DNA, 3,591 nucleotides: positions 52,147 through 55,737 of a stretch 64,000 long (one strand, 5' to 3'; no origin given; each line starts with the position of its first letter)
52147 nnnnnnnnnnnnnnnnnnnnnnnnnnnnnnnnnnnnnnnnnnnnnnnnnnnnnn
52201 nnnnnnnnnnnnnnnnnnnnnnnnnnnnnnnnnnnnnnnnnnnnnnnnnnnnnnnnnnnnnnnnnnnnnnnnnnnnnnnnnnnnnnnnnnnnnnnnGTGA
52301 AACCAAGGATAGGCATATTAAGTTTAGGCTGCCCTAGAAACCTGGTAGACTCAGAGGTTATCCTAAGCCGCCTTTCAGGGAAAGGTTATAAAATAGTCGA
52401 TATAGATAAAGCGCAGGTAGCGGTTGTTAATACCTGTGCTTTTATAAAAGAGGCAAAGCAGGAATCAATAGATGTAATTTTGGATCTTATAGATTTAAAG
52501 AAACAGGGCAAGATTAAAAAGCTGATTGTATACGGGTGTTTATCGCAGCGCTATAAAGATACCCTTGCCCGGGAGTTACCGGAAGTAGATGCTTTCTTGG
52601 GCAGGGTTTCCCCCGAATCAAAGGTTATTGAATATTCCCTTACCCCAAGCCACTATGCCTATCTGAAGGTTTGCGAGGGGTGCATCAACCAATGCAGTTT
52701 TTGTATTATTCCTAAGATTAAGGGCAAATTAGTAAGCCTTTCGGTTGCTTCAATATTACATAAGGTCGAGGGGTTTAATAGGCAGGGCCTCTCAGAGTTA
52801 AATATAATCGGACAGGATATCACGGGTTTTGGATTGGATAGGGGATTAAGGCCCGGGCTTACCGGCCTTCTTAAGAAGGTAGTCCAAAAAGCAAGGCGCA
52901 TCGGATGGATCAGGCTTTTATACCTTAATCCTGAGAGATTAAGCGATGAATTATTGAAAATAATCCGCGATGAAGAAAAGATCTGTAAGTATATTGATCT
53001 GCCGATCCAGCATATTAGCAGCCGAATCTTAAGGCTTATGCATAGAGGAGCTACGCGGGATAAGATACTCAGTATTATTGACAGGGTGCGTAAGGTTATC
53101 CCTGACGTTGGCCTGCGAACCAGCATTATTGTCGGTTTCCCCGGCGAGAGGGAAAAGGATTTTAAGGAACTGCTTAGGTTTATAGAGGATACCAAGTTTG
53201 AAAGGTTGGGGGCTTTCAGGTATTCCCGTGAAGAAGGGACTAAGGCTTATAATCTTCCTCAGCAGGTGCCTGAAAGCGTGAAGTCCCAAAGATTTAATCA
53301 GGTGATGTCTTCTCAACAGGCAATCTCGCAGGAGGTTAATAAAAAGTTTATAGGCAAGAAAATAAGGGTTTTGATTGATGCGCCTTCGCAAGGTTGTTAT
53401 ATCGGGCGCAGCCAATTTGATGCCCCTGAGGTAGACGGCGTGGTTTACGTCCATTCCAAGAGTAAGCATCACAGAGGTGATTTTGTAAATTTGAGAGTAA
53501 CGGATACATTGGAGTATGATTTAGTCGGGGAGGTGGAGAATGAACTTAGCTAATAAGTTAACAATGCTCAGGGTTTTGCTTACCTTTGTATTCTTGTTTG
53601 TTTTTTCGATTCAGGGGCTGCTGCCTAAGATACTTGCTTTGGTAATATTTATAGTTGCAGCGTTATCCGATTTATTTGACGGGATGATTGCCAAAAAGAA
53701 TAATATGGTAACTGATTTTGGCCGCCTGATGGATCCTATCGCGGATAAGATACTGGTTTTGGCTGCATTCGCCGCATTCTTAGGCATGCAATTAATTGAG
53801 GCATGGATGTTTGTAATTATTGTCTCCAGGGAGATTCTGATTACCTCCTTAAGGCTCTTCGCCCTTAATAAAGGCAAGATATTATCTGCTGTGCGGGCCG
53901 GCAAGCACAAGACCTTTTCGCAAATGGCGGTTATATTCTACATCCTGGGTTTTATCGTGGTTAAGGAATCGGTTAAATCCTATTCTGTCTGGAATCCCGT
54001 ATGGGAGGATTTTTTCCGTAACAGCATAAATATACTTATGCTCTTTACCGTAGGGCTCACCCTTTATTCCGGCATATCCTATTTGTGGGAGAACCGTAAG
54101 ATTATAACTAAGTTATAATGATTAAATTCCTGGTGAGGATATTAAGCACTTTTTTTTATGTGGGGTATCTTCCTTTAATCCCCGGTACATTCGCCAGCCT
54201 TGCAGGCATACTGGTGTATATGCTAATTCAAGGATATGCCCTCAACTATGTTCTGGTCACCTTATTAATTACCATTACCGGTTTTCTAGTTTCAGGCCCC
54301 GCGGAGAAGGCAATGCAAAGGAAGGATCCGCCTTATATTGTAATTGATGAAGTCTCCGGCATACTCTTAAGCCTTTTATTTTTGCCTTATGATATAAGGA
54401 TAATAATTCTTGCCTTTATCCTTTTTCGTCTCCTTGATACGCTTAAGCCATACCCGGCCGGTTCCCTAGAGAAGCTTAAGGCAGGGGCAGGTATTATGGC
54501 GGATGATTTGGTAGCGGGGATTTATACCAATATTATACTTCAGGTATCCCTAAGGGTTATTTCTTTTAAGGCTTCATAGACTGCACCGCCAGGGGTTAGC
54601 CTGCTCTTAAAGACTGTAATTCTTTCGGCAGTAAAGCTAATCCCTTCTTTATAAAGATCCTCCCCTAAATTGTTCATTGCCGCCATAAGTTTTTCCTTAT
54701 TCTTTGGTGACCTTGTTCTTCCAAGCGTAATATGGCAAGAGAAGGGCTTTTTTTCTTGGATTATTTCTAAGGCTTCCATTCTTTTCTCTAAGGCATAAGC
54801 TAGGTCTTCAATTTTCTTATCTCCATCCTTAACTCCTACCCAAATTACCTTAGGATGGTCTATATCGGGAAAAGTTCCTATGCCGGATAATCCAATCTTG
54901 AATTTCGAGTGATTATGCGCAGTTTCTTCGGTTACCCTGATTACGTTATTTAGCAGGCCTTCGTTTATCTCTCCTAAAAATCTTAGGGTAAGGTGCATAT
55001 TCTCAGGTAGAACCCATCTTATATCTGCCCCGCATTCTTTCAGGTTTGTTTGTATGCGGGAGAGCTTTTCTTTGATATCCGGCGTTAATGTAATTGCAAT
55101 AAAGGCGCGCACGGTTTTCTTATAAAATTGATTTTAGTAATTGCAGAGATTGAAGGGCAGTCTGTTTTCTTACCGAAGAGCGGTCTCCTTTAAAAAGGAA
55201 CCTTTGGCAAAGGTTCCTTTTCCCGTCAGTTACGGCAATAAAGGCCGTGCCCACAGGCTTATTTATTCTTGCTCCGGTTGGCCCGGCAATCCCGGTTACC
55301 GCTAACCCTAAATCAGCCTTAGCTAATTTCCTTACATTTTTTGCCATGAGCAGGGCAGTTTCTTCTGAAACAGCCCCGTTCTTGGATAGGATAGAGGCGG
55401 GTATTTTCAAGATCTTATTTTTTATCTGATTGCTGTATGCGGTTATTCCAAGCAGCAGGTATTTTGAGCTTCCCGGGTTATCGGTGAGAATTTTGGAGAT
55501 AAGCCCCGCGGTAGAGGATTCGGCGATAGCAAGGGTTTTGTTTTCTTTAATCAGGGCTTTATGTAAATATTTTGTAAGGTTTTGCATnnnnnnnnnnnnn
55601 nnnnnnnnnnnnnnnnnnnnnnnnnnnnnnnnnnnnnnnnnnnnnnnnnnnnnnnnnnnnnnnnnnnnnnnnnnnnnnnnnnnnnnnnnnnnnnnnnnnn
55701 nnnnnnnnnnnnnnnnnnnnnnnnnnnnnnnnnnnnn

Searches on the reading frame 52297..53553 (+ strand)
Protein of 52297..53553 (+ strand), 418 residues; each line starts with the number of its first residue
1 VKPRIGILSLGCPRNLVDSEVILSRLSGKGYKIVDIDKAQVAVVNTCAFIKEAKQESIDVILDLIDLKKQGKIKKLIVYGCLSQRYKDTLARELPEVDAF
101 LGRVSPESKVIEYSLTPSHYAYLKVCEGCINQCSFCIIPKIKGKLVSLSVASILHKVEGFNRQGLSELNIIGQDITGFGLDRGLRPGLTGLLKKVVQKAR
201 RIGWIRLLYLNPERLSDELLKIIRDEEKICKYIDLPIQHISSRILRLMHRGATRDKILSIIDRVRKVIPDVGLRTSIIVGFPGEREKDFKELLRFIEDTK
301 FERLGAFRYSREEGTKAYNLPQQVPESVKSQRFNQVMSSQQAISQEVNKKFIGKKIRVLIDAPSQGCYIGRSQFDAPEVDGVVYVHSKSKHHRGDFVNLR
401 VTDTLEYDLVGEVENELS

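Call 13: search_protein_families(library=pfam, proteins=[window:52297-53553:+], max_evalue=1e-8)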
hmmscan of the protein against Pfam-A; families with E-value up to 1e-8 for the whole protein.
window:52297-53553:+ (418 aa): 3 families
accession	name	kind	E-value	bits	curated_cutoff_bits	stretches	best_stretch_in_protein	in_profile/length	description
PF00919.26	UPF0004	-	2.4e-23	82.4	27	1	5-102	2-98/98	Uncharacterized protein family UPF0004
PF04055.27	Radical_SAM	-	1e-22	81.5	29.5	1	125-296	3-166/166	Radical SAM superfamily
PF18693.7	TRAM_2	-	3.2e-22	78.9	27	1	352-413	1-62/63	TRAM domain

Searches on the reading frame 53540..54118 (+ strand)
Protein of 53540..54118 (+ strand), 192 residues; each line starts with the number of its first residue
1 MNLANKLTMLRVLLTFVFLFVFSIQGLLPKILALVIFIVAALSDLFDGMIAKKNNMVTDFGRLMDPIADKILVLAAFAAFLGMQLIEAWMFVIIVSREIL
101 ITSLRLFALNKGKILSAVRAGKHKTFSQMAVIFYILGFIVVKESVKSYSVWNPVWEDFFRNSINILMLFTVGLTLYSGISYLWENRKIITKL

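Call 92: search_protein_families(library=pfam, proteins=[window:53540-54118:+], max_evalue=0.00001)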
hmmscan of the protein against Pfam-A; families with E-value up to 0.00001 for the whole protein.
window:53540-54118:+ (192 aa): 1 family
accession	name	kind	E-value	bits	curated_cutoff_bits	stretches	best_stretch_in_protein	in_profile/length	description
PF01066.26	CDP-OH_P_transf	-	1.8e-36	126.3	22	1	1-145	1-138/152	CDP-alcohol phosphatidyltransferase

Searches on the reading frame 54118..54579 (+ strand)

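Call 92: search_protein_families(library=pfam, proteins=[window:54118-54579:+], max_evalue=0.00001)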
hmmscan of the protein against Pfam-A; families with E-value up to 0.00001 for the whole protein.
window:54118-54579:+ (153 aa): 1 family
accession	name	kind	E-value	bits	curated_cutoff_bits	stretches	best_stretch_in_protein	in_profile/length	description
PF04608.18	PgpA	-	3e-39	134.6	28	1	8-143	1-139/141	Phosphatidylglycerophosphatase A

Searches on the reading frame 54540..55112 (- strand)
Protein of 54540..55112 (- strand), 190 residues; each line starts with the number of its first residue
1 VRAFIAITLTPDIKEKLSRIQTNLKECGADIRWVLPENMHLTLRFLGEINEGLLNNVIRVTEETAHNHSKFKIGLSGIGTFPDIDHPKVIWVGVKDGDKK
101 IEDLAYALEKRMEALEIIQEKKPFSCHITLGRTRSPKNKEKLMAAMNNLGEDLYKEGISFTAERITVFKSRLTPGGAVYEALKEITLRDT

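Call 92: search_protein_families(library=pfam, proteins=[window:54540-55112:-], max_evalue=0.00001)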
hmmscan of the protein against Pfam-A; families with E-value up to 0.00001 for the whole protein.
window:54540-55112:- (190 aa): 3 families
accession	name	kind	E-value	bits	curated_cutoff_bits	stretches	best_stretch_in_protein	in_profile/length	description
PF02834.22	LigT_PEase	-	4.2e-28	97.8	23.3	2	8-91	2-87/87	LigT like Phosphoesterase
PF13563.12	2_5_RNA_ligase2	-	5.4e-14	52.9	27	1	38-169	25-147/152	2'-5' RNA ligase superfamily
PF10469.15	AKAP7_NLS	-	1.3e-09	38.7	24.4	1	4-143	4-159/208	AKAP7 2'5' RNA ligase-like domain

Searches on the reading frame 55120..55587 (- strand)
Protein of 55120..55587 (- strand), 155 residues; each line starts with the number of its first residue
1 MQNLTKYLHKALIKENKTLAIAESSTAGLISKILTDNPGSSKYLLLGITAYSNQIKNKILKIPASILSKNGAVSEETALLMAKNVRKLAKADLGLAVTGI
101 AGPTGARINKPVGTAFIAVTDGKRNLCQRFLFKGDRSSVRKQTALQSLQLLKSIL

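Call 92: search_protein_families(library=pfam, proteins=[window:55120-55587:-], max_evalue=0.00001)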
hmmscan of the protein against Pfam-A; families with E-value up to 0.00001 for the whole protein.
window:55120-55587:- (155 aa): 1 family
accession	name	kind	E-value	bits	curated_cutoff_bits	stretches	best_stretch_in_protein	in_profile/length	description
PF02464.23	CinA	-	8.3e-51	172.1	23.5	1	3-154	3-154/155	Competence-damaged protein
